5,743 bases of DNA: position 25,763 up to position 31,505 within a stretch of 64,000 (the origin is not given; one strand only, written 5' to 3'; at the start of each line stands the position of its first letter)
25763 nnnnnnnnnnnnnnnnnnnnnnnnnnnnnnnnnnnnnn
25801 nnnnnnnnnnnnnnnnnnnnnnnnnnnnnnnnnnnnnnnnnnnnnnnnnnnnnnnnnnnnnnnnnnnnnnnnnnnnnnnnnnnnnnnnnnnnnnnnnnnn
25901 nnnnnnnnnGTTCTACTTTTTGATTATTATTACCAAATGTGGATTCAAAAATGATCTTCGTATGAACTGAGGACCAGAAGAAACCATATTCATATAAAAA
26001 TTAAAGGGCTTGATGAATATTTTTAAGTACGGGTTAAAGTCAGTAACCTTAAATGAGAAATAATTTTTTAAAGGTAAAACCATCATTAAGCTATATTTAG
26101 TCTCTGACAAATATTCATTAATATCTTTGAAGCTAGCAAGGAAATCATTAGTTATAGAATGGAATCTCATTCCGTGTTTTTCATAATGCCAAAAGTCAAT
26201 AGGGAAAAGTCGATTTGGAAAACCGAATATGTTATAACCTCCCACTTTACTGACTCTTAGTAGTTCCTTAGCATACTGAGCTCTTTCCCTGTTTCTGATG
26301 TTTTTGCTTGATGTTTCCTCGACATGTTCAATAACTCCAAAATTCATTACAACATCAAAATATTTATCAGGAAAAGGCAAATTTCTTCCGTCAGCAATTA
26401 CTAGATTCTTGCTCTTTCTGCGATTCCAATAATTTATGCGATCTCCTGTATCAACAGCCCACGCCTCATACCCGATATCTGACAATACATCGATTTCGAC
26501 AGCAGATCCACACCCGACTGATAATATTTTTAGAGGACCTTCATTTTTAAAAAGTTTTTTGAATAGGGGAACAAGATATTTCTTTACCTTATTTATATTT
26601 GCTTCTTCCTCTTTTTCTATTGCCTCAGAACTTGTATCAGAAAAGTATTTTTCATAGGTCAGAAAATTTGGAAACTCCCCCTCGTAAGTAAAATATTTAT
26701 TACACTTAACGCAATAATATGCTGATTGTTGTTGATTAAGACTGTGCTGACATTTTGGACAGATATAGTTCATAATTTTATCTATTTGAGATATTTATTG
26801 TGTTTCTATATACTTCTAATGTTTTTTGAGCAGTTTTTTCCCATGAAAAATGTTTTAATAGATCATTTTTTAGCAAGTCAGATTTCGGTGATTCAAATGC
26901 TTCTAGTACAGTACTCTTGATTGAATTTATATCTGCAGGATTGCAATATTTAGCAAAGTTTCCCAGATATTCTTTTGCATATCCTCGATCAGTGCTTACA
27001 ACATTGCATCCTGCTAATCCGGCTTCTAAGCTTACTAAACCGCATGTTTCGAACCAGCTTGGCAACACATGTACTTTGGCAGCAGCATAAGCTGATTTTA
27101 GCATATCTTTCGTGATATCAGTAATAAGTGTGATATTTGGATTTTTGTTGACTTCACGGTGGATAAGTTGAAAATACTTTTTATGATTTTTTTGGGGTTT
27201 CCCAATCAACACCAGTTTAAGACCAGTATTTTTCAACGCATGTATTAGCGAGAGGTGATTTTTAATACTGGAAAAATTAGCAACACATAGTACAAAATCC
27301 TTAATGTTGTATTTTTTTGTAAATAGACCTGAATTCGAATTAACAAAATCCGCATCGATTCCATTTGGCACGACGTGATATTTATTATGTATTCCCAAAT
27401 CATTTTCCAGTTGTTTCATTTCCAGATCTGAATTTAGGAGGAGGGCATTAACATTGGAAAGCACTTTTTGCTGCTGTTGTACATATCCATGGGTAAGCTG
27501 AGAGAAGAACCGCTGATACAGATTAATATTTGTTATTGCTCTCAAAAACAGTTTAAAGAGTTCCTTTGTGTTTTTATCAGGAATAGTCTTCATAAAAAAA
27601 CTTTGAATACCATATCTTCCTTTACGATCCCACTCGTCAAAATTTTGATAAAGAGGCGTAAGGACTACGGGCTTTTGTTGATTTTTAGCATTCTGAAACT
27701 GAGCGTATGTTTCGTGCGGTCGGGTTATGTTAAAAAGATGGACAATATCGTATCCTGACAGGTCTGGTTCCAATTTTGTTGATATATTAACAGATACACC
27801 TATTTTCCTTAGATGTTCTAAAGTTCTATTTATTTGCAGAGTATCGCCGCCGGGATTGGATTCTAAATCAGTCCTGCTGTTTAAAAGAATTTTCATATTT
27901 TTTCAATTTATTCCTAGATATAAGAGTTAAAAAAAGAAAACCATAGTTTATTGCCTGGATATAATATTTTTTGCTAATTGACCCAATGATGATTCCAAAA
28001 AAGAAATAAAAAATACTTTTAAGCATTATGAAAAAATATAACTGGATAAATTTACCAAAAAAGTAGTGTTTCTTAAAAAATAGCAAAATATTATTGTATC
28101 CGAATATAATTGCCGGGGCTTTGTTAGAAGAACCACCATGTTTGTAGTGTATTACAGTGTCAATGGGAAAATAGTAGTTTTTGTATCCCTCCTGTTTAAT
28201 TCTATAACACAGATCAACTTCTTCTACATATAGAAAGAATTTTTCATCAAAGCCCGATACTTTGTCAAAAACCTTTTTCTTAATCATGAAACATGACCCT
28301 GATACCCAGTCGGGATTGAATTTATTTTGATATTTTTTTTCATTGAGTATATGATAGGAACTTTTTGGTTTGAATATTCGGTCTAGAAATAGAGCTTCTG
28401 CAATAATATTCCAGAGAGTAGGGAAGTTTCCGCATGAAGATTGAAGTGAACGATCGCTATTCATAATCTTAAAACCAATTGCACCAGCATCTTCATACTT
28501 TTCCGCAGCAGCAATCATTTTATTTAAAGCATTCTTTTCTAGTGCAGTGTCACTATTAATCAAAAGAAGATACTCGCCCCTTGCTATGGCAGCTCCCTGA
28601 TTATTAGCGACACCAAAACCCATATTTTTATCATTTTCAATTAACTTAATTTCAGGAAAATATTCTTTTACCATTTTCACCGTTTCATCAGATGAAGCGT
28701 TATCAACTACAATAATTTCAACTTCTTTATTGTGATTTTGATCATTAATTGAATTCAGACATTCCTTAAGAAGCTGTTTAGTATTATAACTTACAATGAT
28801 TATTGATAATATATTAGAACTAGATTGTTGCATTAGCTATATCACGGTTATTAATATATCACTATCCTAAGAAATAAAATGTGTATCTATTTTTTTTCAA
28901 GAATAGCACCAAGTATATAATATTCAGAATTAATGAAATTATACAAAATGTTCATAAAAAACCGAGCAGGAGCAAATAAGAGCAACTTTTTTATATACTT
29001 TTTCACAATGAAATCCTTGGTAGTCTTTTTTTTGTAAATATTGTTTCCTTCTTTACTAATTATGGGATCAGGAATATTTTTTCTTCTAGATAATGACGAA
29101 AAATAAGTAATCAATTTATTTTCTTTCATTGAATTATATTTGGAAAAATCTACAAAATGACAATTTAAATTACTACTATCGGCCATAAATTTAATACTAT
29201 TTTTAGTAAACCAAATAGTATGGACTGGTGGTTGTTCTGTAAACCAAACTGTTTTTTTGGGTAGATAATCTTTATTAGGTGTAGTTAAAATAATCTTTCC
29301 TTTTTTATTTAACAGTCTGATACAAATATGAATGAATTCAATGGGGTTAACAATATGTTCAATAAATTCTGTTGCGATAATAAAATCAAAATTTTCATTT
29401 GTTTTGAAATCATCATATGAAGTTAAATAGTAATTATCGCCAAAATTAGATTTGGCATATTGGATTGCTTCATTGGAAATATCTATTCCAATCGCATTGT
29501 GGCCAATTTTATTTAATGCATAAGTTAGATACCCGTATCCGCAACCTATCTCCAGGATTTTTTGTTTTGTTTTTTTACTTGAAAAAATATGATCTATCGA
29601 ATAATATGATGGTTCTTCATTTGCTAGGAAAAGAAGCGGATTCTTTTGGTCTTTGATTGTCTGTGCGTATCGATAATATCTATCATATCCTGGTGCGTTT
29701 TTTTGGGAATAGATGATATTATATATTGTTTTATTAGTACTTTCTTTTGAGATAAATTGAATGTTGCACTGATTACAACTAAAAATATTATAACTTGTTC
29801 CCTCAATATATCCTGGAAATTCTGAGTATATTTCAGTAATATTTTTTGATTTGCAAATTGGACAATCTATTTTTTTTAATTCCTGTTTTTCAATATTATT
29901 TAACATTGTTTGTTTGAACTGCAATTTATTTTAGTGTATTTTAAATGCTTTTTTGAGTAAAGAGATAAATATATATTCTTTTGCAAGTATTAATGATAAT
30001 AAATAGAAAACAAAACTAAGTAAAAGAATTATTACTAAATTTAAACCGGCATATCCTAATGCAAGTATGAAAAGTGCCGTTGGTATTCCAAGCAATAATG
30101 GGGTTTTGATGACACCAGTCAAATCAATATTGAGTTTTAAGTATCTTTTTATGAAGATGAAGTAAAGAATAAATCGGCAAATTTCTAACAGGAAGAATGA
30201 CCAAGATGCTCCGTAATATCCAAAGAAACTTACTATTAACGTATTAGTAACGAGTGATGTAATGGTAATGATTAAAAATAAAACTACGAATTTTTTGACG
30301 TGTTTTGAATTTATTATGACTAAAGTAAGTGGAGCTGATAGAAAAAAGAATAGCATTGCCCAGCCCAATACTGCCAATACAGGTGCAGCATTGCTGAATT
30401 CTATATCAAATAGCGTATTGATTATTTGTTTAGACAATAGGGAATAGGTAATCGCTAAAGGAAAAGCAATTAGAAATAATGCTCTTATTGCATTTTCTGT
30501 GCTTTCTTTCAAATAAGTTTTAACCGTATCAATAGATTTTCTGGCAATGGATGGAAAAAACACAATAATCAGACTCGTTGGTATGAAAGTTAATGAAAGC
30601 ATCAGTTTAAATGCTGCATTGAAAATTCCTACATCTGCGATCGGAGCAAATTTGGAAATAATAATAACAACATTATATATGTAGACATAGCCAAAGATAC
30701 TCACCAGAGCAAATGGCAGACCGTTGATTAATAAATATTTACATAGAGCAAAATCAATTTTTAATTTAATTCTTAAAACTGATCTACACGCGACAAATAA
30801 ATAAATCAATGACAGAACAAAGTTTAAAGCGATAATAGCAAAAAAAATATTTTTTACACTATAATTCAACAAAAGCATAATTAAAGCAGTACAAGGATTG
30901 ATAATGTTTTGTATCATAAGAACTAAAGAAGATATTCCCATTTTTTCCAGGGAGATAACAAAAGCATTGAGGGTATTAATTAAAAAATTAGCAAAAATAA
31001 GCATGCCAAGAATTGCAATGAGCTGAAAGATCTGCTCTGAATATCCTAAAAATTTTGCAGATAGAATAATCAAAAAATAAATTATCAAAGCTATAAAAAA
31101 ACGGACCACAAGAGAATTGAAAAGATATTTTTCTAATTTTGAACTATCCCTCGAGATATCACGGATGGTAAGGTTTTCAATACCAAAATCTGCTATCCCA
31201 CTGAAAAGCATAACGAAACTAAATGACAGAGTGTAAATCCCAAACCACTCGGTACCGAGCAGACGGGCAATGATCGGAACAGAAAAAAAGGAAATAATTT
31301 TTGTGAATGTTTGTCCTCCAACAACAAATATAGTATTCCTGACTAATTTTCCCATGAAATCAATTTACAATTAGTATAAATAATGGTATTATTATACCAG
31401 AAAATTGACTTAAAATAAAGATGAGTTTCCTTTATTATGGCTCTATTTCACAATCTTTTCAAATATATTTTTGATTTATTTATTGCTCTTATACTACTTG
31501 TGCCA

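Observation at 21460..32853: Glycan-assembly island embedded between the major pilin gene and the prepilin peptidase: candidate pilin O-glycosylation system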

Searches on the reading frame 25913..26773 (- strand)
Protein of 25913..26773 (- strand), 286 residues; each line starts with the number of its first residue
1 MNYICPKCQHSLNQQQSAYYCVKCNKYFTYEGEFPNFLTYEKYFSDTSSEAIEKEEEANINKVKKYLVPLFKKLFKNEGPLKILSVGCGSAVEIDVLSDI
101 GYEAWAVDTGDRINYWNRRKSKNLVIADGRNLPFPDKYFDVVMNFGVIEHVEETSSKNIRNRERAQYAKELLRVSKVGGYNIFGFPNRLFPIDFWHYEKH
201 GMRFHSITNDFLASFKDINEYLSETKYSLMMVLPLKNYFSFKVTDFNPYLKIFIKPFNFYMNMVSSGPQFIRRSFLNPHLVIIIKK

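Call 3: search_protein_families(library=pfam, proteins=[window:25913-26773:-], max_evalue=0.01)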
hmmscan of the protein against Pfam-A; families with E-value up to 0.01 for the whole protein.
window:25913-26773:- (286 aa): 4 families
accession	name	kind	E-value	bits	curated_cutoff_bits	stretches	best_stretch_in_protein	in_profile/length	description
PF08241.18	Methyltransf_11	-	9e-13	49.1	21.2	1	84-182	1-94/95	Methyltransferase domain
PF13489.12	Methyltransf_23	-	1.6e-08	34.9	27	1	64-153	6-96/164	Methyltransferase domain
PF13649.12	Methyltransf_25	-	9.1e-07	29.9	27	1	83-155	1-81/97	Methyltransferase domain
PF07191.17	Zn_ribbon_6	-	0.00098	19.5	25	1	4-31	2-29/67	Double zinc ribbon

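Call 25: search_protein_families(library=ncbifam, proteins=[window:25913-26773:-], max_evalue=0.001)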
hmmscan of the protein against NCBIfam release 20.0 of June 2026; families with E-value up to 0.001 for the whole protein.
window:25913-26773:- (286 aa): 3 families
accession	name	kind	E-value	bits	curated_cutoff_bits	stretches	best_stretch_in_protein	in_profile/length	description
NF045667.1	MTase_DVU1556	equivalog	5.6e-07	29.2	155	1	82-143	25-89/213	DVU_1556 family methyltransferase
NF001241.0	PRK00216.1-2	equivalog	3.5e-06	26.8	327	1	78-224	50-189/231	demethylmenaquinone methyltransferase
TIGR01983.1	UbiG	equivalog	0.00021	20.6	102.95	1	64-155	49-133/228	bifunctional 2-polyprenyl-6-hydroxyphenol methylase/3-demethylubiquinol 3-O-methyltransferase UbiG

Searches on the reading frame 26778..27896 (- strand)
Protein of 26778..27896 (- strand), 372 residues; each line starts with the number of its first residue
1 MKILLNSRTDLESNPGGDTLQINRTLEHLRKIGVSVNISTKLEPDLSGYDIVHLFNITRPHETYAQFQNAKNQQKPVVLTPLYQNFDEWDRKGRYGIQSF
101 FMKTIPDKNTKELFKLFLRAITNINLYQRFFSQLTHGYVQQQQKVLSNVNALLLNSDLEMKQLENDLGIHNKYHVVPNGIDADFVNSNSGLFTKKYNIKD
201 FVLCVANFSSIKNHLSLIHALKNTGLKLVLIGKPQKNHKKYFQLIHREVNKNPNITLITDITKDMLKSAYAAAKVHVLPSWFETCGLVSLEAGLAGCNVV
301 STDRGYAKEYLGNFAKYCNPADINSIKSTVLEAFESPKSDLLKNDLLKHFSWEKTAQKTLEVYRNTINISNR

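Call 3: search_protein_families(library=pfam, proteins=[window:26778-27896:-], max_evalue=0.01)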
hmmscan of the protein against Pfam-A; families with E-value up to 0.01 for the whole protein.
window:26778-27896:- (372 aa): 4 families
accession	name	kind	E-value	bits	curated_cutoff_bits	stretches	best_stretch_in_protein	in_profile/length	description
PF00534.26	Glycos_transf_1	-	5.5e-17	62.3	26.4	1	197-338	13-160/172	Glycosyl transferases group 1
PF13692.12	Glyco_trans_1_4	-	4.3e-13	50.2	27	1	202-332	4-138/142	Glycosyl transferases group 1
PF13439.12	Glyco_transf_4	-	3.7e-05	24.2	28.5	1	131-183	119-169/170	Glycosyltransferase Family 4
PF20706.3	GT4-conflict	-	0.0016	17.9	26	1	213-300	226-309/385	Family 4 Glycosyltransferase in conflict systems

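Call 25: search_protein_families(library=ncbifam, proteins=[window:26778-27896:-], max_evalue=0.001)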
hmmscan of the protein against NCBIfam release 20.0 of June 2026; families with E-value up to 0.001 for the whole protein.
window:26778-27896:- (372 aa): 24 families
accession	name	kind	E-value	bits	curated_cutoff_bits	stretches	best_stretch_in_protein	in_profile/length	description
NF038295.1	EPS_HpsP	equivalog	7.8e-15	54.8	550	1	143-365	149-386/388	hormogonium polysaccharide biosynthesis glycosyltransferase HpsP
TIGR04047.1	MSMEG_0565_glyc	hypoth_equivalog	9.3e-15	54.6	259.85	1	139-364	129-372/373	MSMEG_0565 family glycosyltransferase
NF053513.1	Gtran_IagA_BgsA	equivalog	8.9e-14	51.2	460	1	160-365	116-330/333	LTA glycolipid anchor biosynthesis glycosyltransferase, IagA/BgsA family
TIGR02095.1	glgA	subfamily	3.8e-12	45.6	328.45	1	217-365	315-476/477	glycogen/starch synthase, ADP-glucose type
NF041010.1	glycosy_Agl16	equivalog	1.4e-11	43.9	575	1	139-365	124-350/352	glycosylation protein Agl16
NF001905.0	PRK00654.2-4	subfamily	6.7e-10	38.1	560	1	217-364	316-484/489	glycogen synthase GlgA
NF038255.1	exopoly_VpsD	equivalog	1.1e-09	37.7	300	1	170-366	176-379/381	VpsD family glycosyltransferase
TIGR02149.1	glgA_Coryne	subfamily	1.7e-09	37.3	302.4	1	170-365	168-389/391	glycogen synthase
TIGR04157.1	glyco_rSAM_CFB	subfamily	1.8e-09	37.1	400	1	136-309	157-337/406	TIGR04157 family glycosyltransferase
TIGR03449.1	mycothiol_MshA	equivalog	1e-08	34.5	462.5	1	144-367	160-404/406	D-inositol-3-phosphate glycosyltransferase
NF041876.1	EPS_EpsE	equivalog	1.3e-08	34.5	400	1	139-310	153-333/389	exopolysaccharide biosynthesis GT4 family glycosyltransferase EpsE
TIGR03999.1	thiol_BshA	equivalog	1.3e-08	34.2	273.7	1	163-364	159-371/375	N-acetyl-alpha-D-glucosaminyl L-malate synthase BshA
NF001904.0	PRK00654.2-3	equivalog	1.3e-08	34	577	1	217-332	316-434/475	glycogen synthase GlgA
NF001902.0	PRK00654.2-1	equivalog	4.1e-08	32.2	845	1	215-290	320-395/492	glycogen synthase GlgA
NF049987.1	DaglGlyslTfaseDgs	equivalog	1.4e-07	30.8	500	1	140-368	93-329/332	processive diacylglycerol alpha-glucosyltransferase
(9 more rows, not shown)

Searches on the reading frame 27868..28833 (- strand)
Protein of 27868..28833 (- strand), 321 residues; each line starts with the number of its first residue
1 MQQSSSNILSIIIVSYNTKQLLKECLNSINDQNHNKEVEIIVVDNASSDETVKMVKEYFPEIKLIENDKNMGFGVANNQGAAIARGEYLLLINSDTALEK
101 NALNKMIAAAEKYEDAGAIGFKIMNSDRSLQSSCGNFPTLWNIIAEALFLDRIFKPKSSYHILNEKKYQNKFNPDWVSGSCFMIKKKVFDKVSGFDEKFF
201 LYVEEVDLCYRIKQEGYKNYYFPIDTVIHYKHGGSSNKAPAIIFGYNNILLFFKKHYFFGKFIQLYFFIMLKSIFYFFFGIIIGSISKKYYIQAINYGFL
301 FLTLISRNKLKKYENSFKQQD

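Call 3: search_protein_families(library=pfam, proteins=[window:27868-28833:-], max_evalue=0.01)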
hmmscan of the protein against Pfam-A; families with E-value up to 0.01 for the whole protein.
window:27868-28833:- (321 aa): 6 families
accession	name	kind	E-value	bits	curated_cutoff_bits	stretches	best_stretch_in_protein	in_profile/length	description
PF00535.33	Glycos_transf_2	-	1.6e-31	109.9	23.3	1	10-154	1-132/168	Glycosyl transferase family 2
PF13641.12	Glyco_tranf_2_3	-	3.8e-17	63.5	27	1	9-231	3-213/230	Glycosyltransferase like family 2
PF10111.15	Glyco_tranf_2_2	-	6.8e-13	49.2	27.3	1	10-215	1-202/276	Glycosyltransferase like family 2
PF13712.12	Glyco_tranf_2_5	-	2.2e-05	24.7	27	1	51-220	21-178/210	Glycosyltransferase like family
PF13632.12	Glyco_trans_2_3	-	0.00025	21.3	27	1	176-281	72-180/198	Glycosyl transferase family group 2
PF02709.20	Glyco_transf_7C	-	0.00043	20.3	23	1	170-232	12-77/78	N-terminal domain of galactosyltransferase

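Call 25: search_protein_families(library=ncbifam, proteins=[window:27868-28833:-], max_evalue=0.001)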
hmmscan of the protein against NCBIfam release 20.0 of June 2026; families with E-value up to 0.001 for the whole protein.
window:27868-28833:- (321 aa): 24 families
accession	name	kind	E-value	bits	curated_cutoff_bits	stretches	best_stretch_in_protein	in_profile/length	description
TIGR04283.1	glyco_like_mftF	equivalog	3.5e-21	75.8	182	1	9-130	1-118/221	TIGR04283 family arsenosugar biosynthesis glycosyltransferase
TIGR03965.1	mycofact_glyco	equivalog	1.7e-20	73.4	280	2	5-109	72-178/467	mycofactocin biosynthesis glycosyltransferase MftF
NF041875.1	EPS_EpsD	equivalog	4.5e-19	69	370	1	9-235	1-212/325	exopolysaccharide biosynthesis glycosyltransferase EpsD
NF007482.0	PRK10073.1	equivalog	7.1e-19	68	423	1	3-112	2-112/334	glycosyltransferase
TIGR03937.1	PgaC_IcaA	equivalog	5e-17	62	422.3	1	3-119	41-159/407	poly-beta-1,6-N-acetyl-D-glucosamine synthase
TIGR03111.1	glyc2_xrt_Gpos1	hypoth_equivalog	4.4e-16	58.7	363.95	1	9-130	51-176/439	TIGR03111 family XrtG-associated glycosyltransferase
NF047683.1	TeichurnBiosyTuaG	equivalog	3.7e-15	56.3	400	1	6-126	5-128/252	teichuronic acid biosynthesis protein TuaG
NF050050.1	ProtGlycPglI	equivalog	5.3e-14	52.3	500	1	8-112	3-110/306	GalNAc(5)-diNAcBac-PP-undecaprenol beta-1,3-glucosyltransferase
NF038302.1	EPS_HpsE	equivalog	1.2e-13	50.7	300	1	9-124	3-125/307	hormogonium polysaccharide biosynthesis glycosyltransferase HpsE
NF041394.1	GtaseAglG_Halo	equivalog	1e-12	48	440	1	10-124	4-120/304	glucosyl-dolichyl phosphate glucuronosyltransferase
TIGR01556.1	rhamnosyltran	subfamily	3.3e-12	46.2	200.55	1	20-229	8-199/281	rhamnosyltransferase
TIGR04195.1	S_glycosyl_SunS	equivalog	4e-12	45.7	350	1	10-108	60-153/421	SunS family peptide S-glycosyltransferase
NF038299.1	EPS_HpsN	equivalog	4.8e-12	45.5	425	1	9-235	3-228/317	hormogonium polysaccharide biosynthesis glycosyltransferase HpsN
NF053739.1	GlytfEpsEBac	equivalog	5.1e-11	42.1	450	1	9-128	3-125/265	glycosyltransferase EpsE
TIGR04242.1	nodulat_NodC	equivalog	3.3e-10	39.5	550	1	9-120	50-166/395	chitooligosaccharide synthase NodC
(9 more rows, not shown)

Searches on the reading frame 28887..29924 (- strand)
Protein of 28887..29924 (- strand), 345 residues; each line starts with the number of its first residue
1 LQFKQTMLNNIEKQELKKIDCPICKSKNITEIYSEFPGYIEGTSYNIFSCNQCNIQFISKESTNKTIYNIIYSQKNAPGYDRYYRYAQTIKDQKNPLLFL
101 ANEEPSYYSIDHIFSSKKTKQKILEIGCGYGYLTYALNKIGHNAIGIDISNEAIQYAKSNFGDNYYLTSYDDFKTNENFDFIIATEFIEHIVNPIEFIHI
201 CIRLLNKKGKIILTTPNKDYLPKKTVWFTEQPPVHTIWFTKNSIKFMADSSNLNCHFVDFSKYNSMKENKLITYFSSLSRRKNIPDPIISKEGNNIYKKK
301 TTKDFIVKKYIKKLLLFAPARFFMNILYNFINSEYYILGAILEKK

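Call 3: search_protein_families(library=pfam, proteins=[window:28887-29924:-], max_evalue=0.01)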
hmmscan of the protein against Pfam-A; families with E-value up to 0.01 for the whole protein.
window:28887-29924:- (345 aa): 17 families
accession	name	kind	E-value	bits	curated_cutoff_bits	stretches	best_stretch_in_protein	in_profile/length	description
PF13489.12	Methyltransf_23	-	5.5e-19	68.9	27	1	114-253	17-159/164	Methyltransferase domain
PF13847.12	Methyltransf_31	-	5.5e-16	59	27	1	119-224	3-121/145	Methyltransferase domain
PF08241.18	Methyltransf_11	-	5.2e-14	53.1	21.2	1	124-213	1-95/95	Methyltransferase domain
PF13649.12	Methyltransf_25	-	2.9e-11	44.3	27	1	123-209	1-97/97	Methyltransferase domain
PF08242.18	Methyltransf_12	-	4.2e-11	43.9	30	1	124-210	1-97/98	Methyltransferase domain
PF06325.19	PrmA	-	1.6e-07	31.6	22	1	115-213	157-258/296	Ribosomal protein L11 methyltransferase (PrmA)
PF02353.26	CMAS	-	2.2e-07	30.9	27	1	121-215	64-166/273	Mycolic acid cyclopropane synthetase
PF05401.17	NodS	-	1.9e-06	28.3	24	1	107-215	31-146/201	Nodulation protein S (NodS)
PF05175.20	MTS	-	3.4e-06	27.3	23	1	117-183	29-103/170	Methyltransferase small domain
PF08003.17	Methyltransf_9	-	0.00035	20.1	23.8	1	118-215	114-219/315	Protein of unknown function (DUF1698)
PF13679.12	Methyltransf_32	-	0.00037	20.9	27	1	115-158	21-70/143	Methyltransferase domain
PF07021.18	MetW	-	0.001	19.2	21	1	118-220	12-114/193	Methionine biosynthesis protein MetW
PF05958.17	tRNA_U5-meth_tr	-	0.0019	17.7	23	1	49-164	135-246/357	tRNA (Uracil-5-)-methyltransferase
PF02390.23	Methyltransf_4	-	0.0038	17.2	24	0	122-162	4-46/173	Putative methyltransferase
PF05724.17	TPMT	-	0.0043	17.2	26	1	116-175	34-93/218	Thiopurine S-methyltransferase (TPMT)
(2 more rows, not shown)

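Call 25: search_protein_families(library=ncbifam, proteins=[window:28887-29924:-], max_evalue=0.001)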
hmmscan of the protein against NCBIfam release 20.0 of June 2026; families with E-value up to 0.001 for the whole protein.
window:28887-29924:- (345 aa): 35 families (the best 25 are shown)
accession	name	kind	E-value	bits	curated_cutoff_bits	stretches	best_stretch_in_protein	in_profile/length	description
TIGR01983.1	UbiG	equivalog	2.2e-20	72.9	102.95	1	42-223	17-161/228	bifunctional 2-polyprenyl-6-hydroxyphenol methylase/3-demethylubiquinol 3-O-methyltransferase UbiG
TIGR02072.1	BioC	equivalog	3.2e-10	40.2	184.95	1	118-221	33-140/244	malonyl-ACP O-methyltransferase BioC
NF008686.0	PRK11705.1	equivalog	3.3e-10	39.6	400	1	119-216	167-268/383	cyclopropane fatty acyl phospholipid synthase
TIGR04345.1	ovoA_Cterm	equivalog_domain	2.8e-09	36.9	170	1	115-158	38-80/242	putative 4-mercaptohistidine N1-methyltransferase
NF043040.1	corrin_prot_MT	hypoth_equivalog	1.6e-07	31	180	1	116-164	37-86/216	corrinoid protein-associated methyltransferase CpaM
NF011529.0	PRK14968.1-3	equivalog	2.2e-07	30.5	162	1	117-173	32-92/198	putative methyltransferase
TIGR00406.1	prmA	equivalog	3.7e-07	29.9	183.15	1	117-213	157-257/288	50S ribosomal protein L11 methyltransferase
NF053839.1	CPFASynBruc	equivalog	6.4e-07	28.7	600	1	118-228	173-291/410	cyclopropane fatty acid synthase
NF045667.1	MTase_DVU1556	equivalog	1.2e-06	28.1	155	1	118-214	21-120/213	DVU_1556 family methyltransferase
NF001786.0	PRK00517.2-4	equivalog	3.5e-06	26.3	327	1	109-185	133-213/277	50S ribosomal protein L11 methyltransferase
NF011530.0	PRK14968.1-4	equivalog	5.6e-06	25.8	243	1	94-183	14-104/202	putative methyltransferase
TIGR02021.1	BchM-ChlM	equivalog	5.9e-06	25.8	158.9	1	119-190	54-130/218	magnesium protoporphyrin IX methyltransferase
TIGR03534.1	RF_mod_PrmC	equivalog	8.5e-06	25.4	199.1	1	116-165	85-136/253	peptide chain release factor N(5)-glutamine methyltransferase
NF008300.0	PRK11088.1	equivalog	1.6e-05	24.6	303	1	117-166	83-137/272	23S rRNA (guanine(745)-N(1))-methyltransferase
TIGR02081.1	metW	equivalog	1.9e-05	24.3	189.5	1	116-234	10-129/194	methionine biosynthesis protein MetW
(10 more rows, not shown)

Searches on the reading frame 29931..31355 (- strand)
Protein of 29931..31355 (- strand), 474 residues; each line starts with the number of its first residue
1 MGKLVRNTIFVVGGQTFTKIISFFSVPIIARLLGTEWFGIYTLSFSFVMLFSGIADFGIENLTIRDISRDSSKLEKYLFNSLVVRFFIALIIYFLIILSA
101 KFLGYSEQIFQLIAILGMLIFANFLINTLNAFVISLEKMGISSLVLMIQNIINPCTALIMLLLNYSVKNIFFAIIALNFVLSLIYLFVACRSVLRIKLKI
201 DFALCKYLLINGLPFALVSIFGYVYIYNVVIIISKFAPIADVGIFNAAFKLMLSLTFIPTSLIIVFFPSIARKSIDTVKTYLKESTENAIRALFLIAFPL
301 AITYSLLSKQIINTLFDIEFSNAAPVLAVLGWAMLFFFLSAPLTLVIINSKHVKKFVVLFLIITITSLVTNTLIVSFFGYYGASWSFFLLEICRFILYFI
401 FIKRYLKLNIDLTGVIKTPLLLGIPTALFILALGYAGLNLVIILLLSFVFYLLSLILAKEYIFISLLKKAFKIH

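Call 3: search_protein_families(library=pfam, proteins=[window:29931-31355:-], max_evalue=0.01)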
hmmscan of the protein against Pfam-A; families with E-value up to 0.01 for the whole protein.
window:29931-31355:- (474 aa): 2 families
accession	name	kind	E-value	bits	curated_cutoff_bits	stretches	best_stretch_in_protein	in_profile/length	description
PF01943.22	Polysacc_synt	-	1.3e-23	84.3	28.2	1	4-272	1-272/274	Polysaccharide biosynthesis protein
PF13440.11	Polysacc_synt_3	-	7.5e-18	65.2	23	1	28-322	1-290/293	Polysaccharide biosynthesis protein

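Call 25: search_protein_families(library=ncbifam, proteins=[window:29931-31355:-], max_evalue=0.001)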
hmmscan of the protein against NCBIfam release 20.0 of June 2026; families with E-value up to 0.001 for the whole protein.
window:29931-31355:- (474 aa): 3 families
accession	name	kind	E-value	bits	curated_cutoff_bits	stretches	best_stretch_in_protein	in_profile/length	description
NF041871.1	Wzx_EPS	equivalog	7.4e-08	31.5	800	1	5-384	3-381/492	exopolysaccharide biosynthesis flippase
TIGR02900.1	spore_V_B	equivalog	3.2e-05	22.9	372.3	1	5-449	2-477/488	stage V sporulation protein B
NF007773.0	PRK10459.1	equivalog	0.00013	21.1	273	1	20-462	23-471/492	MOP flippase family protein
